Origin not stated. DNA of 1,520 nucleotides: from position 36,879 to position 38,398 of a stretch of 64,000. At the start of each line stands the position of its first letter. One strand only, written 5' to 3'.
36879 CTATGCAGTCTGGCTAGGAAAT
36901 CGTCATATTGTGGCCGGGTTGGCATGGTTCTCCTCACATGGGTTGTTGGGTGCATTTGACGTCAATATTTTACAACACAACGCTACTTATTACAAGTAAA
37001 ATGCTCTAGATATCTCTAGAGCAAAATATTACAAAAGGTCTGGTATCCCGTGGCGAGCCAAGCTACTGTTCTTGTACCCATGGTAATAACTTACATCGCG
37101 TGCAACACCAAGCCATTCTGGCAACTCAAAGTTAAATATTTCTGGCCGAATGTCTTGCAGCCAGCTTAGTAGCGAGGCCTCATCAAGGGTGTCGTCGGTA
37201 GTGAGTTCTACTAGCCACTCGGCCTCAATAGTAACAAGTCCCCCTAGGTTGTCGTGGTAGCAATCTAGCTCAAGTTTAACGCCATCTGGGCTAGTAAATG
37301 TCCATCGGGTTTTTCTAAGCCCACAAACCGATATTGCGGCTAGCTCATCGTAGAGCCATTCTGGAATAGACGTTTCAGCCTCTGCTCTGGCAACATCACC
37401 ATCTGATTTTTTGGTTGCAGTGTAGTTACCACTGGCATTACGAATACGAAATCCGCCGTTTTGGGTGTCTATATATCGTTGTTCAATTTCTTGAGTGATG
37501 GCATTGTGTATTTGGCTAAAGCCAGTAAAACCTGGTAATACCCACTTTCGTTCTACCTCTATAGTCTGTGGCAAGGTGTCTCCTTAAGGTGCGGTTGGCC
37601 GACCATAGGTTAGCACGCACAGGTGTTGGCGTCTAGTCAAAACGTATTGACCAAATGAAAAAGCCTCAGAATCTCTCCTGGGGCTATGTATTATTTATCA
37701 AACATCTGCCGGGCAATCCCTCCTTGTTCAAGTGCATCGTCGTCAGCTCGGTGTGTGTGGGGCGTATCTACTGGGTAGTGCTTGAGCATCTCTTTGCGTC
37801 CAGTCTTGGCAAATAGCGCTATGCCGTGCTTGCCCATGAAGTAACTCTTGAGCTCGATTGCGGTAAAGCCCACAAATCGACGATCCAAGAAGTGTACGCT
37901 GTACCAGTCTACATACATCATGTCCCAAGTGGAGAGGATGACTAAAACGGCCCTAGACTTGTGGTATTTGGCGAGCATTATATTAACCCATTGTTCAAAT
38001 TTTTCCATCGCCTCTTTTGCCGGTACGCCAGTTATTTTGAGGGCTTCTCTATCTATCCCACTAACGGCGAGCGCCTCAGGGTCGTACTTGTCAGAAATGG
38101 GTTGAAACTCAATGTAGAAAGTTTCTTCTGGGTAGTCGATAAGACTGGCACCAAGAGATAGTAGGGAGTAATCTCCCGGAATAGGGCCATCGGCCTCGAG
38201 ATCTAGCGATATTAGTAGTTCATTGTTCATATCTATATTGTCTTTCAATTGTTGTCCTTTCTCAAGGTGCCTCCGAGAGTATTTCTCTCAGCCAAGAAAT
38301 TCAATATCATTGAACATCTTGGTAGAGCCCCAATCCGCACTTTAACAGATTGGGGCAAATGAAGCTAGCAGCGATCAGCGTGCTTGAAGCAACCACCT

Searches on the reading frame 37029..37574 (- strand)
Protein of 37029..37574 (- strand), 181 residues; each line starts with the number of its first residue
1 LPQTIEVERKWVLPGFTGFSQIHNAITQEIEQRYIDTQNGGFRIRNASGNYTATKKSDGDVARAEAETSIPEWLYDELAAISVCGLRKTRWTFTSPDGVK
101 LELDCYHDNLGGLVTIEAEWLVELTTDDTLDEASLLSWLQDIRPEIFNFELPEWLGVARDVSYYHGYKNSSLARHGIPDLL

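Call 12: search_protein_families(library=pfam, max_evalue=0.1, proteins=[window:37029-37574:-])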
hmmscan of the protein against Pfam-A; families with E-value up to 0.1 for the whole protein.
window:37029-37574:- (181 aa): 2 families
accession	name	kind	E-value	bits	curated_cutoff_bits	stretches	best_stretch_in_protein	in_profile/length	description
PF01928.26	CYTH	-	1.6e-05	25.3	23.2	1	5-104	2-131/179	CYTH domain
PF25602.1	WDR47_COR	-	0.05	13.9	27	1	131-148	48-67/70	WDR47 cross-over region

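Call 13: search_protein_families(library=phrogs, max_evalue=0.01, proteins=[window:37029-37574:-])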
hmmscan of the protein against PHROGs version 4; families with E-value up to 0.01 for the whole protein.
window:37029-37574:- (181 aa): 1 family
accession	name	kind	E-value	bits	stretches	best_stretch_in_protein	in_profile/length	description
phrog_6660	-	unknown function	3.3e-10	41.1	1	5-120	3-118/157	-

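Call 70: search_protein_families(library=padloc, max_evalue=0.01, proteins=[window:37029-37574:-])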
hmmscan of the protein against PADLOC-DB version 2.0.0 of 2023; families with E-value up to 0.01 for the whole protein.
window:37029-37574:- (181 aa): 0 families

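Call 82: search_protein_families(library=ncbifam, max_evalue=0.01, proteins=[window:37029-37574:-])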
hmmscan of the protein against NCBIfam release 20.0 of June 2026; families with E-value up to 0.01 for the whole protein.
window:37029-37574:- (181 aa): 0 families

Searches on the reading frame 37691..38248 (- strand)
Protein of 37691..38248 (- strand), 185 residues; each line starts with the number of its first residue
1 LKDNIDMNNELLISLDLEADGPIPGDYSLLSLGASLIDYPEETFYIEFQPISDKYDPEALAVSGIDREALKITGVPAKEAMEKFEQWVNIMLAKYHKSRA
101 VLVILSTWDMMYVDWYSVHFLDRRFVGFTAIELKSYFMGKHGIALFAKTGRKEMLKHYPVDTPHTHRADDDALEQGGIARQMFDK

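Call 12: search_protein_families(library=pfam, max_evalue=0.1, proteins=[window:37691-38248:-])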
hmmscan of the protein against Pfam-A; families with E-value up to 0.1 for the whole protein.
window:37691-38248:- (185 aa): 1 family
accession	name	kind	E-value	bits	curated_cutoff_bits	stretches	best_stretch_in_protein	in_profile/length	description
PF00929.31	RNase_T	-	4.9e-06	27.6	24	1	15-174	3-159/164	Exonuclease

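Call 13: search_protein_families(library=phrogs, max_evalue=0.01, proteins=[window:37691-38248:-])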
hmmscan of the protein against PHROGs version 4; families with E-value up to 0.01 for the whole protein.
window:37691-38248:- (185 aa): 1 family
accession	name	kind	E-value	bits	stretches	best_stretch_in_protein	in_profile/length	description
phrog_192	-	DNA, RNA and nucleotide metabolism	2.9e-07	31.1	1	6-184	102-272/397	DNA polymerase exonuclease subunit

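Call 70: search_protein_families(library=padloc, max_evalue=0.01, proteins=[window:37691-38248:-])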
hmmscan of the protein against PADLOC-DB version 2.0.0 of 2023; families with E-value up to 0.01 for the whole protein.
window:37691-38248:- (185 aa): 2 families
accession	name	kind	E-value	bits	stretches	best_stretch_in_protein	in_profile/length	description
PDLC00753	Effector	-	7.1e-43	144.5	1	7-182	3-176/184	Exonuclease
PDLC01247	DEDDh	-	5.2e-08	31.6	1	14-173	2-132/139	"CAS-I,CAS-II,CAS-III,CAS-IV,CAS-V,CAS-VI; associated"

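Call 82: search_protein_families(library=ncbifam, max_evalue=0.01, proteins=[window:37691-38248:-])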
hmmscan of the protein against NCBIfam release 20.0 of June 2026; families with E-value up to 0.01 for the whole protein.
window:37691-38248:- (185 aa): 2 families
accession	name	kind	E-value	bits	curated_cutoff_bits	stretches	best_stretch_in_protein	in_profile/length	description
NF005927.0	PRK07942.1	subfamily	0.00074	19.3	186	1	58-182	56-176/232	DNA polymerase III subunit epsilon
TIGR01298.1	RNaseT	equivalog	0.0041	16.9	246.2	1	39-104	44-110/200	ribonuclease T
